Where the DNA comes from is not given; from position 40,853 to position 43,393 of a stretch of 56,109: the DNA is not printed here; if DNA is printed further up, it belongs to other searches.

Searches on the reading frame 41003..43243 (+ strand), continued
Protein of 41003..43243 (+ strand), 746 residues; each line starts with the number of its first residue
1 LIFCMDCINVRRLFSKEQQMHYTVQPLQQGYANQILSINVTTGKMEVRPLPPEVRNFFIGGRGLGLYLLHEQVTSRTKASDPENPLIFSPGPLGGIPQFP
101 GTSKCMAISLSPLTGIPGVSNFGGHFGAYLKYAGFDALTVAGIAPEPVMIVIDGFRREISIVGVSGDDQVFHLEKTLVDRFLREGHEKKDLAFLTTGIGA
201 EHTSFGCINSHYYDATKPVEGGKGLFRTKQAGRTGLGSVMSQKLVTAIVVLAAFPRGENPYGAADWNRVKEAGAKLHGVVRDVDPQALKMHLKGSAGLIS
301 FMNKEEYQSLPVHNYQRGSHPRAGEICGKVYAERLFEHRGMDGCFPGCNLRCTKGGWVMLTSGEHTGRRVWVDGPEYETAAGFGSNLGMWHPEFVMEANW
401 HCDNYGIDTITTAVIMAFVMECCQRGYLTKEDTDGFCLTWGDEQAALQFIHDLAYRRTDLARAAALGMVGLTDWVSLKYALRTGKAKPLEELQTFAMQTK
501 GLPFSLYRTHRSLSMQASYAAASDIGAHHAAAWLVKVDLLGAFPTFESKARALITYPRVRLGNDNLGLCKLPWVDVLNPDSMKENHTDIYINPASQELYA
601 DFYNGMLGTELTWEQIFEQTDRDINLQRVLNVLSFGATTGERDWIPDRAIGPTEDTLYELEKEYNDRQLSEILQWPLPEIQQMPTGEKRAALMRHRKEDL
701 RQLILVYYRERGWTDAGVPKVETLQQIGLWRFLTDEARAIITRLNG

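Call 70: find_homologous_proteins(query=A2, max_evalue=1e-50)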
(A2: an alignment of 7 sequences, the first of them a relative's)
Query A2 (7 sequences) (712 aa, profile of the alignment): 8000 proteins with E <= 1e-50 among 8000 candidates; the best 120 are listed.
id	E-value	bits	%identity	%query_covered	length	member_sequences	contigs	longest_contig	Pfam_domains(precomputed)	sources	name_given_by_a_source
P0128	0.0e+0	1197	-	-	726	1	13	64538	PF02730.21,PF01314.24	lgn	-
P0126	0.0e+0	1195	100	100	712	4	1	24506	PF02730.21,PF01314.24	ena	-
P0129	0.0e+0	1188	-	-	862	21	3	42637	PF02730.21,PF01314.24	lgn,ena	-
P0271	0.0e+0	1168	61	98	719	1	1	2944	PF02730.21,PF01314.24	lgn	-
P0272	0.0e+0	1168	90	100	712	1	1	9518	PF02730.21,PF01314.24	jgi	jgi:aldehyde:ferredoxin oxidoreductase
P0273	0.0e+0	1167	61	98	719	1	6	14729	PF02730.21,PF01314.24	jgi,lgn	jgi:aldehyde:ferredoxin oxidoreductase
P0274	0.0e+0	1167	61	98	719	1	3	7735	PF02730.21,PF01314.24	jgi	jgi:aldehyde:ferredoxin oxidoreductase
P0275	0.0e+0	1166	60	98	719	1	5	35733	PF02730.21,PF01314.24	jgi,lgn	jgi:aldehyde:ferredoxin oxidoreductase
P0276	0.0e+0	1166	60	98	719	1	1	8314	PF02730.21,PF01314.24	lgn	-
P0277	0.0e+0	1164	60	98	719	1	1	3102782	PF02730.21,PF01314.24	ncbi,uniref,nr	ncbi:putative oxidoreductase YdhV [Koleobacter methoxysyntrophicus]|uniref:Putative oxidoreductase Y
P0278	0.0e+0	1158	60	98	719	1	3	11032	PF02730.21,PF01314.24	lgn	-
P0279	0.0e+0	1158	60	98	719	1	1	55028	PF02730.21,PF01314.24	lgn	-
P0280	0.0e+0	1158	60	98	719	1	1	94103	PF02730.21,PF01314.24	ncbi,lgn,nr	ncbi:MAG: aldehyde:ferredoxin oxidoreductase [Firmicutes bacterium]|nr:aldehyde:ferredoxin oxidoredu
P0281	0.0e+0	1157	62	99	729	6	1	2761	PF02730.21,PF01314.24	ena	-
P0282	0.0e+0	1155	-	-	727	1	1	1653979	PF02730.21,PF01314.24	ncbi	ncbi:aldehyde ferredoxin oxidoreductase C-terminal domain-containing protein [Spirochaetota bacteriu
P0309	0.0e+0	1144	-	-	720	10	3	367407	PF02730.21,PF01314.24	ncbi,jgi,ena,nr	ncbi:MAG TPA: aldehyde ferredoxin oxidoreductase C-terminal domain-containing protein [Spirochaetale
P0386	0.0e+0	1136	73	100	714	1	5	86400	PF02730.21,PF01314.24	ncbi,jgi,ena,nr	ncbi:MAG: aldehyde:ferredoxin oxidoreductase [Deltaproteobacteria bacterium]|nr:aldehyde:ferredoxin 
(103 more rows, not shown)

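Call 71: find_encoding_contigs(protein=P0277, flank=8000, max_places=1)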
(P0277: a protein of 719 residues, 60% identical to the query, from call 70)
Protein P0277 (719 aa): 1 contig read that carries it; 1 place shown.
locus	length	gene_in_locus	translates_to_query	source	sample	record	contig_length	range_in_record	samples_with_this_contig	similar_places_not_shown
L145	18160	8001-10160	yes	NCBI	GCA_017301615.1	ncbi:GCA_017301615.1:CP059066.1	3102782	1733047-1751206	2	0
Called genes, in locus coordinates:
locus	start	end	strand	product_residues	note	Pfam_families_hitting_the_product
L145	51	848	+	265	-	-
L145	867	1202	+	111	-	PF25857:DUF7957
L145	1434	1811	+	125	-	PF25857:DUF7957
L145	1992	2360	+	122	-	PF25857:DUF7957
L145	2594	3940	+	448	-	PF00989:PAS, PF08448:PAS_4, PF13188:PAS_8 (weak), PF13426:PAS_9 (weak), PF00158:Sigma54_activat, PF14532:Sigma54_activ_2, PF25601:AAA_lid_14, PF02954:HTH_8 (weak), +2 more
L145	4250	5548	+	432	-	PF03553:Na_H_antiporter, PF03600:CitMHS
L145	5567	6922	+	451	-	PF07287:AtuA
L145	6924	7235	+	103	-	PF23544:AtuA_ferredoxin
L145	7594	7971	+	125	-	PF13237:Fer4_10 (weak), PF13187:Fer4_9 (weak), PF13534:Fer4_17 (weak), PF13237:Fer4_10, PF14697:Fer4_21, PF12838:Fer4_7, PF13187:Fer4_9, PF13237:Fer4_10, +10 more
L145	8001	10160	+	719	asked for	PF02730:AFOR_N, PF01314:AFOR_C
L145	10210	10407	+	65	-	PF02597:ThiS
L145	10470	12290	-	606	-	PF00009:GTP_EFTU (weak), PF01926:MMR_HSR1, PF02421:FeoB_N, PF04548:AIG1 (faint), PF07670:Gate, PF07664:FeoB_C, PF07670:Gate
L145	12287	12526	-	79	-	PF04023:FeoA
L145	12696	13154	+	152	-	PF01814:Hemerythrin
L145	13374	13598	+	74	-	-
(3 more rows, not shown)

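Call 72: find_encoding_contigs(protein=P0386, flank=8000, max_places=1)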
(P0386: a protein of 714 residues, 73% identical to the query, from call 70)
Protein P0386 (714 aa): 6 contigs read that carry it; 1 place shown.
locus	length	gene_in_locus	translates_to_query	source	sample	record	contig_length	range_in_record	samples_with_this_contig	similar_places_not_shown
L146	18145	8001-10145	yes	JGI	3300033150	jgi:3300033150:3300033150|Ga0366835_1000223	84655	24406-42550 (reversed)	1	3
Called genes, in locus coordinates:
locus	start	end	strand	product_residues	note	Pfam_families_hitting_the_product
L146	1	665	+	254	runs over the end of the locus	PF23441:SDR (weak), PF00106:adh_short, PF08659:KR, PF13561:adh_short_C2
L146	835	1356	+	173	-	-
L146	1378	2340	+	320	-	PF02423:OCD_Mu_crystall, PF01488:Shikimate_DH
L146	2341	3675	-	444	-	PF00202:Aminotran_3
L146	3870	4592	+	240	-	PF00392:GntR, PF07729:FCD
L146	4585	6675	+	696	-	PF13510:Fer2_4, PF00890:FAD_binding_2 (weak), PF01494:FAD_binding_3, PF01946:Thi4 (weak), PF03486:HI0933_like (weak), PF07992:Pyr_redox_2, PF12831:FAD_oxidored, PF04324:Fer2_BFD, +9 more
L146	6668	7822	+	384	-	PF00070:Pyr_redox (faint), PF00890:FAD_binding_2 (faint), PF01134:GIDA (faint), PF01266:DAO, PF01494:FAD_binding_3 (faint), PF01946:Thi4 (faint), PF03486:HI0933_like (faint), PF07992:Pyr_redox_2 (faint), +2 more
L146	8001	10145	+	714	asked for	PF02730:AFOR_N, PF01314:AFOR_C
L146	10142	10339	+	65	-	PF02597:ThiS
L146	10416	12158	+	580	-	PF00587:tRNA-synt_2b, PF04073:tRNA_edit, PF03129:HGTP_anticodon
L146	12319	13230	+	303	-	PF13353:Fer4_12 (weak), PF04055:Radical_SAM, PF00037:Fer4, PF12837:Fer4_6 (weak), PF12838:Fer4_7, PF13187:Fer4_9 (weak), PF13237:Fer4_10 (weak), PF14697:Fer4_21 (weak), +4 more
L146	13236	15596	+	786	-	PF02901:PFL-like, PF01228:Gly_radical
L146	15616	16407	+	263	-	PF00106:adh_short, PF08659:KR, PF13561:adh_short_C2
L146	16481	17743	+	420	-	PF04412:AcnX, PF28403:AcnX_2nd, PF28406:AcnX_3rd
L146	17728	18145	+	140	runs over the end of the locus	PF01989:AcnX_swivel_put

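Call 73: find_encoding_contigs(protein=P0309, flank=8000, max_places=1)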
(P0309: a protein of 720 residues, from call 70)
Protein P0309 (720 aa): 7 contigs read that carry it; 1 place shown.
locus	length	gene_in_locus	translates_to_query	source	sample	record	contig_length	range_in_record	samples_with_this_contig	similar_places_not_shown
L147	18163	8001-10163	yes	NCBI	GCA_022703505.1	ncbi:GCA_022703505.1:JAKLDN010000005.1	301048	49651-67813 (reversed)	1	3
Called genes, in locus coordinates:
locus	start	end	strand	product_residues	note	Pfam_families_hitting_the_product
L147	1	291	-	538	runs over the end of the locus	PF00474:SSF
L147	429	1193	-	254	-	PF13489:Methyltransf_23, PF03848:TehB (weak), PF01209:Ubie_methyltran, PF13847:Methyltransf_31, PF08241:Methyltransf_11, PF08242:Methyltransf_12, PF13649:Methyltransf_25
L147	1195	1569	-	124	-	-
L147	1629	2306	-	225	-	PF02517:Rce1-like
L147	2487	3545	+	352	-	PF12945:PilZNR (faint)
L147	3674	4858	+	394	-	PF13646:HEAT_2 (faint)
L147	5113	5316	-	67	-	-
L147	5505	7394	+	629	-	PF02743:dCache_1, PF00672:HAMP (faint), PF07536:HWE_HK (weak), PF07568:HisKA_2, PF13581:HATPase_c_2 (faint)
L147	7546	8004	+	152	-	PF12838:Fer4_7, PF13187:Fer4_9 (weak), PF14697:Fer4_21, PF25160:LdpA_Fe-S-bd (weak), PF00037:Fer4 (weak), PF13237:Fer4_10, PF13187:Fer4_9 (weak), PF00037:Fer4 (weak), +5 more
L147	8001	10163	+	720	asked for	PF02730:AFOR_N, PF01314:AFOR_C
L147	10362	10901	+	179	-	-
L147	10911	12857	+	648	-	PF05359:DUF748, PF27335:TP_0481_C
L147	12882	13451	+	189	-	-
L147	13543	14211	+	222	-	PF00440:TetR_N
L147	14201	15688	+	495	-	PF00890:FAD_binding_2 (weak), PF01266:DAO (faint), PF01593:Amino_oxidase, PF07992:Pyr_redox_2 (faint), PF13450:NAD_binding_8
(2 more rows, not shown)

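Call 77: search_protein_families(library=pfam, proteins=[L021:6753-7589:+, L021:7534-8985:+, L021:9136-9819:-, L026:8608-9678:-, L033:8047-9783:+, L017:6908-8026:-, L017:8056-8910:-, L017:9073-9885:-, L017:6289-6918:-, L019:8687-9640:-], max_evalue=0.00001)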
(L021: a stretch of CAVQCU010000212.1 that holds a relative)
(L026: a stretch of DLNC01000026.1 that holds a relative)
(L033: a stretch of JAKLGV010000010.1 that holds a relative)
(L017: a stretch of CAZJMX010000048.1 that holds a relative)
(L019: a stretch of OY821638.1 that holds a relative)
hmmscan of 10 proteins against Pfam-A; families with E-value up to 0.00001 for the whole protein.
L021:6753-7589:+ (278 aa): 2 families
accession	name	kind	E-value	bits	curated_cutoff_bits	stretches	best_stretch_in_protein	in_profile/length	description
PF10418.14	DHODB_Fe-S_bind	-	1.9e-12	47.1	23.9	1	212-249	1-41/41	Iron-sulfur cluster binding domain of dihydroorotate dehydrogenase B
PF00970.30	FAD_binding_6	-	2e-06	28.5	21.1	1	3-91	3-96/99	Oxidoreductase FAD-binding domain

L021:7534-8985:+ (483 aa): 5 families
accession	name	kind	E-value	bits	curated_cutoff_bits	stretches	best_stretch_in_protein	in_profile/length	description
PF14691.11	Fer4_20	-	3.2e-44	149.8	25.8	1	38-147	1-111/113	Dihydroprymidine dehydrogenase domain II, 4Fe-4S cluster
PF07992.20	Pyr_redox_2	-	1.5e-37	130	26.1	1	161-469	1-291/291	Pyridine nucleotide-disulphide oxidoreductase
PF00070.33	Pyr_redox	-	2.2e-12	47.8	22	0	302-375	1-77/82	Pyridine nucleotide-disulphide oxidoreductase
PF13738.12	Pyr_redox_3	-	4.8e-07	29.8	30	0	152-190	156-194/305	Pyridine nucleotide-disulphide oxidoreductase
PF13450.12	NAD_binding_8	-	3.1e-06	27.8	21.9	1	165-197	1-33/68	NAD(P)-binding Rossmann-like domain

L021:9136-9819:- (227 aa): 1 family
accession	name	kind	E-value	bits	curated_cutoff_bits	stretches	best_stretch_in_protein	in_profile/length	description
PF01810.24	LysE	-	1.2e-34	119.9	25.6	1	14-204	1-192/193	LysE type translocator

L026:8608-9678:- (356 aa): 0 families

L033:8047-9783:+ (578 aa): 2 families
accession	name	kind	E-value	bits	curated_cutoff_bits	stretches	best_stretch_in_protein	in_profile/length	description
PF00441.29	Acyl-CoA_dh_1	-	4.8e-12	46.7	22.4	1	247-395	4-148/150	Acyl-CoA dehydrogenase, C-terminal domain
PF02770.24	Acyl-CoA_dh_M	-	2.4e-08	34.5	33.3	1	141-203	1-66/97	Acyl-CoA dehydrogenase, middle domain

L017:6908-8026:- (372 aa): 2 families
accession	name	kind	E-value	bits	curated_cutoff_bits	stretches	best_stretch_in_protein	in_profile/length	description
PF06968.18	BATS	-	8.5e-17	61.6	22.2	1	256-361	1-88/88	Biotin and Thiamin Synthesis associated domain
PF04055.27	Radical_SAM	-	5.1e-12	46.7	29.5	1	80-227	3-154/166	Radical SAM superfamily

L017:8056-8910:- (284 aa): 1 family
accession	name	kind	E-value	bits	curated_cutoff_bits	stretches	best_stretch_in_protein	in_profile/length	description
PF05690.20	ThiG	-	5.7e-105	350.5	23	1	29-272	1-247/247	Thiazole biosynthesis protein ThiG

L017:9073-9885:- (270 aa): 1 family
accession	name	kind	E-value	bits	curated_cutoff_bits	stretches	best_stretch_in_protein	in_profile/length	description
PF02581.23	TMP-TENI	-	4.8e-50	169.9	27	1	64-245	1-180/180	Thiamine monophosphate synthase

L017:6289-6918:- (209 aa): 1 family
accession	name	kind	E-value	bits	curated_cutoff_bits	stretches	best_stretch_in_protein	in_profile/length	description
PF00899.27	ThiF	-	9.2e-32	110.5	28.1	1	8-153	7-153/238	ThiF family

L019:8687-9640:- (317 aa): 1 family
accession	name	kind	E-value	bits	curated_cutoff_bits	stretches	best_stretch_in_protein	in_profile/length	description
PF05853.18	BKACE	-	3e-77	260.1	24.8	1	44-316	1-274/274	beta-keto acid cleavage enzyme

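Call 88: predict_structure(alignment_id=A3)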
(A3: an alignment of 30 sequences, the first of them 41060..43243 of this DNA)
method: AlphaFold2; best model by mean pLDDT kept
length: 727 residues; sequences in the alignment: 30
mean_pLDDT: 80.3   pTM: 0.88
mean pLDDT of the five models: 80.3, 80.2, 80.2, 79.1, 77.3
residues with pLDDT >= 90: 307; 70-90: 241; 50-70: 120; < 50: 59
segments of 3 or more residues with pLDDT < 50: 285-300, 320-324, 482-505, 552-557
pLDDT, mean of each block of 10 residues (from residue 1): 93 96 97 92 92 95 96 75 79 87 84 95 97 97 87 94 94 94 93 82 82 88 96 82 89 82 60 56 44 40 65 58 48 66 93 71 71 87 92 83 87 88 91 94 90 92 87 70 41 37 51 58 61 70 76 50 53 73 89 83 90 90 75 78 80 92 95 88 83 90 96 97 96
secondary structure, 60 per line:
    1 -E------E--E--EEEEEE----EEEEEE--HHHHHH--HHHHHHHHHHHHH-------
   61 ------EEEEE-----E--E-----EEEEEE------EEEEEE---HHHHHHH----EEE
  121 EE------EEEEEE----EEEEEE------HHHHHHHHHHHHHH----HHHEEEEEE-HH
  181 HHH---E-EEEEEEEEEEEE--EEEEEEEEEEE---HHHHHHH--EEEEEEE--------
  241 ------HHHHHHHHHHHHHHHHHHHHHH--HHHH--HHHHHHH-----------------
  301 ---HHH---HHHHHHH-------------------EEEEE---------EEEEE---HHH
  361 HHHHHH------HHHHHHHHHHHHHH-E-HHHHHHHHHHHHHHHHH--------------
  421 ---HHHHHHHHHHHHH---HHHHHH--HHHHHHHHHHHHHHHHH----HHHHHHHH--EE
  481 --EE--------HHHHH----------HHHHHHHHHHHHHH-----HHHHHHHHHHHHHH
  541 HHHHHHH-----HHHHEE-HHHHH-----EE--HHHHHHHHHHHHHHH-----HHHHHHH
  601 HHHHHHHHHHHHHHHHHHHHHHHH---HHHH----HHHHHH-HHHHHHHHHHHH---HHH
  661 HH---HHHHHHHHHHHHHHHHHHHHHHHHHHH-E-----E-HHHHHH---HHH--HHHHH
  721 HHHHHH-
elements in order (helices of 4 or more, strands of 3 or more residues): E15-20 E25-30 H33-38 H41-53 E67-71 E86-91 E98-103 H107-113 E118-122 E129-134 E139-144 H151-164 E172-177 H179-183 E189-200 E203-213 H217-223 E226-232 H247-268 H271-274 H277-283 H310-316 E336-340 E350-354 H358-366 H373-386 H390-406 H424-436 H440-445 H448-464 H469-476 H493-497 H508-521 H527-547 H553-556 H560-564 H574-588 H594-624 H628-631 H636-641 H643-654 H658-662 H666-692 H702-707 H716-726

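Call 91: fold_search(model_id=the predicted structure, library=pdb)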
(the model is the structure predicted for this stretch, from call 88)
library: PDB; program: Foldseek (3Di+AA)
matches with E <= 10: 122; with E <= 0.001: 9
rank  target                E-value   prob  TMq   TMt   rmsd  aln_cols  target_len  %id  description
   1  1b25_A                1.6e-30  1.00  0.70  0.83   4.6       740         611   26  FORMALDEHYDE FERREDOXIN OXIDOREDUCTASE FROM PYROCOCCUS FURIOSUS (released 1999-03-24)
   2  9mqx_D                2.5e-30  1.00  0.70  0.84   4.8       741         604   23  Electron-bifurcating Tungstopyranopterin-containing aldehyde oxidoreductase with NADH (released 2025-07-16)
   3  9g7j_A                3.7e-30  1.00  0.70  0.84   4.7       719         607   24  Crystal structure of the tungsten-dependent aldehyde:ferredoxin oxidoreductase from Clostridium autoethanogenum. (released 2025-05-28)
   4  1aor_A                3.1e-29  1.00  0.71  0.84   4.7       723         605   25  STRUCTURE OF A HYPERTHERMOPHILIC TUNGSTOPTERIN ENZYME, ALDEHYDE FERREDOXIN OXIDOREDUCTASE (released 1995-04-20)
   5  6x1o_C                9.1e-27  1.00  0.67  0.77   6.0       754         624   23  WOR5 from Pyrococcus furiosus, as crystallized (released 2021-11-24)
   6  6x1o_A                1.4e-26  1.00  0.67  0.77   6.1       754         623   23  WOR5 from Pyrococcus furiosus, as crystallized (released 2021-11-24)
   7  8c0z_A                1.1e-25  1.00  0.69  0.80   5.6       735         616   21  CryoEM structure of a tungsten-containing aldehyde oxidoreductase from Aromatoleum aromaticum (released 2023-05-31)
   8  4z3w_C                2.3e-23  1.00  0.68  0.76   6.2       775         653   17  Active site complex BamBC of Benzoyl Coenzyme A reductase in complex with 1,5 Dienoyl-CoA (released 2015-06-24)
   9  4z3w_A                3.2e-23  1.00  0.68  0.75   6.2       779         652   16  Active site complex BamBC of Benzoyl Coenzyme A reductase in complex with 1,5 Dienoyl-CoA (released 2015-06-24)
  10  2w9n                  1.8e-01  0.33  0.08  0.28  17.9       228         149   14  crystal structure of linear di-ubiquitin (released 2009-04-28)
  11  7ypf_A                3.3e-01  0.05  0.07  0.14  20.5       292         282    9  Crystal structure of AsfvPCNA in space group of P1 (released 2023-08-02)
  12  8cmr_B                5.1e-01  0.18  0.08  0.28  17.6       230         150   14  Linear specific OTU-type DUB SnOTU from the pathogen S. negenvensis in complex with linear di-ubiquitin (released 2023-11-22)
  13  7ype                  5.6e-01  0.04  0.07  0.13  20.5       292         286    9  Crystal structure of AsfvPCNA in space group of P63 (released 2023-07-26)
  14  1w3b_A                6.3e-01  0.06  0.08  0.12  24.2       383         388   14  The superhelical TPR domain of O-linked GlcNAc transferase reveals structural similarities to importin alpha. (released 2004-09-09)
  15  7t7t_A                9.9e-01  0.05  0.10  0.13  24.8       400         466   12  Structure of TSK/BRU1 bound to histone H3.1 (released 2022-03-30)
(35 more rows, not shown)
